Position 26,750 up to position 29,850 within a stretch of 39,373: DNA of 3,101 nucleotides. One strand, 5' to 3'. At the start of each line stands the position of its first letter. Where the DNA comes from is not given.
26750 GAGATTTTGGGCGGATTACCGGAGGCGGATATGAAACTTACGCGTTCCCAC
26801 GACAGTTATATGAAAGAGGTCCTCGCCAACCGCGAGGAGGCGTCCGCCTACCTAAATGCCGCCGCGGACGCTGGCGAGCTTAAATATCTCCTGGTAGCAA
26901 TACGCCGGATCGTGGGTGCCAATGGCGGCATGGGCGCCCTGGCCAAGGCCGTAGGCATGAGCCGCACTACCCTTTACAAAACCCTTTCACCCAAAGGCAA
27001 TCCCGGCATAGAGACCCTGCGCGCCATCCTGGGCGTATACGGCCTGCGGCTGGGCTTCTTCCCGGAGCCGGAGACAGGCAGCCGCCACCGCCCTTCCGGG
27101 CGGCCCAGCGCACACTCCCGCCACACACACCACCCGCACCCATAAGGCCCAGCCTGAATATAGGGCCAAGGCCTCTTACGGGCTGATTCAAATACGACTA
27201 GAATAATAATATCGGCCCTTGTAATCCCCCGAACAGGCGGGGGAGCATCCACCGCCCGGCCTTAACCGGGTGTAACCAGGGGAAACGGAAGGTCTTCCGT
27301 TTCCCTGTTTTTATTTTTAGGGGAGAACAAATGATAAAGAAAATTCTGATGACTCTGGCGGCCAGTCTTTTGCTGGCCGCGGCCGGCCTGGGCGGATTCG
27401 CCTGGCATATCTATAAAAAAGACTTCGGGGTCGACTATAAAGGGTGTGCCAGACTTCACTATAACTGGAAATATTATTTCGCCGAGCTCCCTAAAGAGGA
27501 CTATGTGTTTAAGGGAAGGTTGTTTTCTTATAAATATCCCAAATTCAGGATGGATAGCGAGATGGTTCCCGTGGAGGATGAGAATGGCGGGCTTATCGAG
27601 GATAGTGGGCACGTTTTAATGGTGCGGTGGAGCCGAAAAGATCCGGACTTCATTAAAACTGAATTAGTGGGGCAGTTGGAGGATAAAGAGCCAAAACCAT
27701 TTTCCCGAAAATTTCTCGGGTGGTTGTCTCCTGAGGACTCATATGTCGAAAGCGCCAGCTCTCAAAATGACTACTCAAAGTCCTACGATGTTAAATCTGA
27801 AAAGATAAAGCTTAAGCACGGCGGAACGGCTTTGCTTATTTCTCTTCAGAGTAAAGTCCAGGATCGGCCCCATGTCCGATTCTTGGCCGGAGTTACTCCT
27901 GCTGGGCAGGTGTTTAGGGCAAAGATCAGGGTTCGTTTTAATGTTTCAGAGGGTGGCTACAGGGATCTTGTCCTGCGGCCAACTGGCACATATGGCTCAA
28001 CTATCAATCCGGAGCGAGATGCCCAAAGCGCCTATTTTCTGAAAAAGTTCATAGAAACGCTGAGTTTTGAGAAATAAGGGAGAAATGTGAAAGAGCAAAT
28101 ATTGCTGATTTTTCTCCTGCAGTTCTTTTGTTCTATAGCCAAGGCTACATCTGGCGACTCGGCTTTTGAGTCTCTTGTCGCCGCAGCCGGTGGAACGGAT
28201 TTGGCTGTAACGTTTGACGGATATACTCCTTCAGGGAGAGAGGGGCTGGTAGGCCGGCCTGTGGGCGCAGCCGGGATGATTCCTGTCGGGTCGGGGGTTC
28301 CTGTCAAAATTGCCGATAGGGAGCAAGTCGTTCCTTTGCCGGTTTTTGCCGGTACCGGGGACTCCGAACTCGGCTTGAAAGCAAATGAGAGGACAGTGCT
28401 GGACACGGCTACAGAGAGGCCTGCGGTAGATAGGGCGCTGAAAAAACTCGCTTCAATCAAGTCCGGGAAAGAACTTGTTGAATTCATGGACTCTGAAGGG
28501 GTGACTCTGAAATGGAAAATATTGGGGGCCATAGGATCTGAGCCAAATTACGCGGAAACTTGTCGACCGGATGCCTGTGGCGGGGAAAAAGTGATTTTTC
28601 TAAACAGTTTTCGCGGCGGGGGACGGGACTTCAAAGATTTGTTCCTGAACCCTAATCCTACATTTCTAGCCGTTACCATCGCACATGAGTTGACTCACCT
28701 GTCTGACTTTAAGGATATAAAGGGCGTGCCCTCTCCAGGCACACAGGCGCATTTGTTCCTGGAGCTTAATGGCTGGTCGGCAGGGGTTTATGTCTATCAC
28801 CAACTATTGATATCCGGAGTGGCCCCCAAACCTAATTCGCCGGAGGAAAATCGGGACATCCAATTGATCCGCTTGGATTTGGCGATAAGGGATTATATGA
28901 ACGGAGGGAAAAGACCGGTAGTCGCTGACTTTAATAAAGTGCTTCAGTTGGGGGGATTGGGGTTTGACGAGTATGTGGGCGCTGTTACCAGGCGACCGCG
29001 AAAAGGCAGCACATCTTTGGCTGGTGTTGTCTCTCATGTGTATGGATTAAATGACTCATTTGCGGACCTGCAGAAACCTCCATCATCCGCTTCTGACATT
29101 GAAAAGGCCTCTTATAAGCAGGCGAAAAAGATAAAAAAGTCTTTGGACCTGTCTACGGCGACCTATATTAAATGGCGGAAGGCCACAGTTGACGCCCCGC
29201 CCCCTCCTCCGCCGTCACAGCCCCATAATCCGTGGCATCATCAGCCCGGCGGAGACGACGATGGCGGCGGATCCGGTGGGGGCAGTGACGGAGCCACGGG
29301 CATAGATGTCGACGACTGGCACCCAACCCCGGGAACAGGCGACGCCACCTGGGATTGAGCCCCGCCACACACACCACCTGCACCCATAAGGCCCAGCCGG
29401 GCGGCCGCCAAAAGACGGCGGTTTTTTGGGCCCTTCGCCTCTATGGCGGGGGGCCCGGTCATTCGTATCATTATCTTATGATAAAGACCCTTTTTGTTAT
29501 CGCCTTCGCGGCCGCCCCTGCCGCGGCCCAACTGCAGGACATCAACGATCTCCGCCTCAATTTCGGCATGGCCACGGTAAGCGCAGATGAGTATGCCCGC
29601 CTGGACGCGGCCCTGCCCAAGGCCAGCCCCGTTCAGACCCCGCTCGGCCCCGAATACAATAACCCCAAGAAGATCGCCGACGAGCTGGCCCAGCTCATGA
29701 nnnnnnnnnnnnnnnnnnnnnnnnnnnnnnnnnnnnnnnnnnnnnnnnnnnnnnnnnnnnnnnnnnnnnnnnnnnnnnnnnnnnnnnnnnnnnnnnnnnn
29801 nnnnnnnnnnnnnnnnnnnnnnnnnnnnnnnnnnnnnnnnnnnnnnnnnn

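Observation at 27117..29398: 2.2-kb lower-GC islet flanked by 38-bp direct repeats, inserted at the 3' end of a HigBA toxin-antitoxin locus, with no recombinase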

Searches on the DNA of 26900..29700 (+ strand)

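Call 8: search_rna_families(source=window, start=26900, end=29700, threshold=evalue, max_evalue=1, show_alignments=3)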
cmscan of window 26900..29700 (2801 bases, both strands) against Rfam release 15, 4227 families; matches with E-value up to 1: 3.
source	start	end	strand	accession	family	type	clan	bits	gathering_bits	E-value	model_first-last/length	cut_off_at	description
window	27214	27284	+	RF03165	2dG-II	Cis-reg; riboswitch;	CL00123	79.2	60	3.4e-20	1-71/71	no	2dG-II purine riboswitch aptamer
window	28129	28199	+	RF00674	mir-187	Gene; miRNA;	-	20.4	58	0.42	1-81/81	no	mir-187 microRNA precursor family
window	27264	27335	+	RF02031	tpke11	Gene; sRNA;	-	19.4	43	0.73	1-77/77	no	tpke11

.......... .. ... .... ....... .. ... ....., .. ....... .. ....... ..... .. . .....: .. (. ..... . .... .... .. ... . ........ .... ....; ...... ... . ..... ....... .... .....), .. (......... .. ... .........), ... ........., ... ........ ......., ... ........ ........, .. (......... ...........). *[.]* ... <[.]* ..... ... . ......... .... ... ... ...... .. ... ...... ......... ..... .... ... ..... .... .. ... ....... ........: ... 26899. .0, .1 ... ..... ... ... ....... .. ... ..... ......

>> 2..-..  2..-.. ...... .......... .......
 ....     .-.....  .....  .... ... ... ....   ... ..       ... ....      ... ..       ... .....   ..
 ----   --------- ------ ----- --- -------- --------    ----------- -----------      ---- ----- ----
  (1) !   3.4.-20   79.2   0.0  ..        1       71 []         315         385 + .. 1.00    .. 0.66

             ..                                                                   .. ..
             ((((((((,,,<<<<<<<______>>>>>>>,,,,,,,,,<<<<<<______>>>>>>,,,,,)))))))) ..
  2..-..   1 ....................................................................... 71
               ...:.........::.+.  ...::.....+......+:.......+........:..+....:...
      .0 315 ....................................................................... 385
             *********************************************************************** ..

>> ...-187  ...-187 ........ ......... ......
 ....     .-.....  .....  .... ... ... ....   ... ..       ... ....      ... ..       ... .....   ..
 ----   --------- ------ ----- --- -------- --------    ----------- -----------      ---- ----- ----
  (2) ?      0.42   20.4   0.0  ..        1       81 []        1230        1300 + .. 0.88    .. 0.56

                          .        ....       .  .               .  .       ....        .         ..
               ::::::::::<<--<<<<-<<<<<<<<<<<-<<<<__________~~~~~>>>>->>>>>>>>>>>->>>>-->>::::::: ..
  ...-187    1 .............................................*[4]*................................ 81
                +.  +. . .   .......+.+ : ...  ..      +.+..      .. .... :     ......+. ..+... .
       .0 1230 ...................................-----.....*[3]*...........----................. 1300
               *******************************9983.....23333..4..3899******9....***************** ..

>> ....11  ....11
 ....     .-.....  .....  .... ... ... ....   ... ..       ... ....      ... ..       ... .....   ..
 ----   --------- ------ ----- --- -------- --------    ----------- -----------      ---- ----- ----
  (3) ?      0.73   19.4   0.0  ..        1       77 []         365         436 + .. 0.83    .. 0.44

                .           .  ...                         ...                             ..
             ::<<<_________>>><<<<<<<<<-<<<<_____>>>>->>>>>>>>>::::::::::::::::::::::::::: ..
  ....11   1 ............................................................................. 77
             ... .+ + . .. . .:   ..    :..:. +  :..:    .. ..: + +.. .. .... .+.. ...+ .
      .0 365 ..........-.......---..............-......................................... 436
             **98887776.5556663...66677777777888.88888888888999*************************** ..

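Call 20: search_rna_families(sources=[L004, L005, L006, L007, L008, L009, L010, L002], threshold=gathering)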
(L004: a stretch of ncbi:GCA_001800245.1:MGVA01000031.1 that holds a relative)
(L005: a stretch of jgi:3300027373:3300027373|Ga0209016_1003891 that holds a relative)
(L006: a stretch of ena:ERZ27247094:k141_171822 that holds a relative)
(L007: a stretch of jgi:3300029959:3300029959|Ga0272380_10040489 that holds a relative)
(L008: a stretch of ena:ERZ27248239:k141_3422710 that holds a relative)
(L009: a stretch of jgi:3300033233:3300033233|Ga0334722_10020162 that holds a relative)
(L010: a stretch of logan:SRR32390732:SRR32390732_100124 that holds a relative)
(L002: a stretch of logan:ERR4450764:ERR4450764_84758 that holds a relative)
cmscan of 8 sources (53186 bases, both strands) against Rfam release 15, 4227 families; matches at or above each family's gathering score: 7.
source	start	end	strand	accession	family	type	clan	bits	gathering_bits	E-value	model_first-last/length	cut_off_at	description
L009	712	782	+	RF03165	2dG-II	Cis-reg; riboswitch;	CL00123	83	60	4e-20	1-71/71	no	2dG-II purine riboswitch aptamer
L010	3449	3519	+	RF03165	2dG-II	Cis-reg; riboswitch;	CL00123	82.2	60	7.4e-20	1-71/71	no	2dG-II purine riboswitch aptamer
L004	7117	7187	+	RF03165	2dG-II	Cis-reg; riboswitch;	CL00123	81.2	60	1.5e-19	1-71/71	no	2dG-II purine riboswitch aptamer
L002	672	742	+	RF03165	2dG-II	Cis-reg; riboswitch;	CL00123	79.2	60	6.4e-19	1-71/71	no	2dG-II purine riboswitch aptamer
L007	306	375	+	RF03165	2dG-II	Cis-reg; riboswitch;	CL00123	73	60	6.1e-17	1-71/71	no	2dG-II purine riboswitch aptamer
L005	3051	3120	+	RF03165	2dG-II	Cis-reg; riboswitch;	CL00123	68.4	60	1.8e-15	1-71/71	no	2dG-II purine riboswitch aptamer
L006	3330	3399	+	RF03165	2dG-II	Cis-reg; riboswitch;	CL00123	68.4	60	1.8e-15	1-71/71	no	2dG-II purine riboswitch aptamer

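Call 82: search_rna_families(sources=[L057, L062, L063, L040, L061, L011, L038], threshold=gathering)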
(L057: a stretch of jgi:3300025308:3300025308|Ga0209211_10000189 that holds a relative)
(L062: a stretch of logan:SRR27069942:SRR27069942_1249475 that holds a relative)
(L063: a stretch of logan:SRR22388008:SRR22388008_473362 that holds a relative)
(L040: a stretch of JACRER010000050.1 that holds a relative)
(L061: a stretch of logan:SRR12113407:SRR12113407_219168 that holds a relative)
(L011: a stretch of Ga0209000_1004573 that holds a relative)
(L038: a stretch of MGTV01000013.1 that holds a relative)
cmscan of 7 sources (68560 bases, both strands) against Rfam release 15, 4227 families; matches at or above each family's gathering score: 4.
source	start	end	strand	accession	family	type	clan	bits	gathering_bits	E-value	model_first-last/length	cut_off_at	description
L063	259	328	+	RF03165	2dG-II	Cis-reg; riboswitch;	CL00123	73.7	60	4.7e-17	1-71/71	no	2dG-II purine riboswitch aptamer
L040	14016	14109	-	RF02964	DUF3800-V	Gene; sRNA;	-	41.2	37.4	2.3e-05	1-96/96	no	DUF3800-V RNA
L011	3882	3976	+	RF02964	DUF3800-V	Gene; sRNA;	-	41.2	37.4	2.3e-05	1-96/96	no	DUF3800-V RNA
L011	4716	4809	-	RF02964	DUF3800-V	Gene; sRNA;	-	40.7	37.4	3.1e-05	1-96/96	no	DUF3800-V RNA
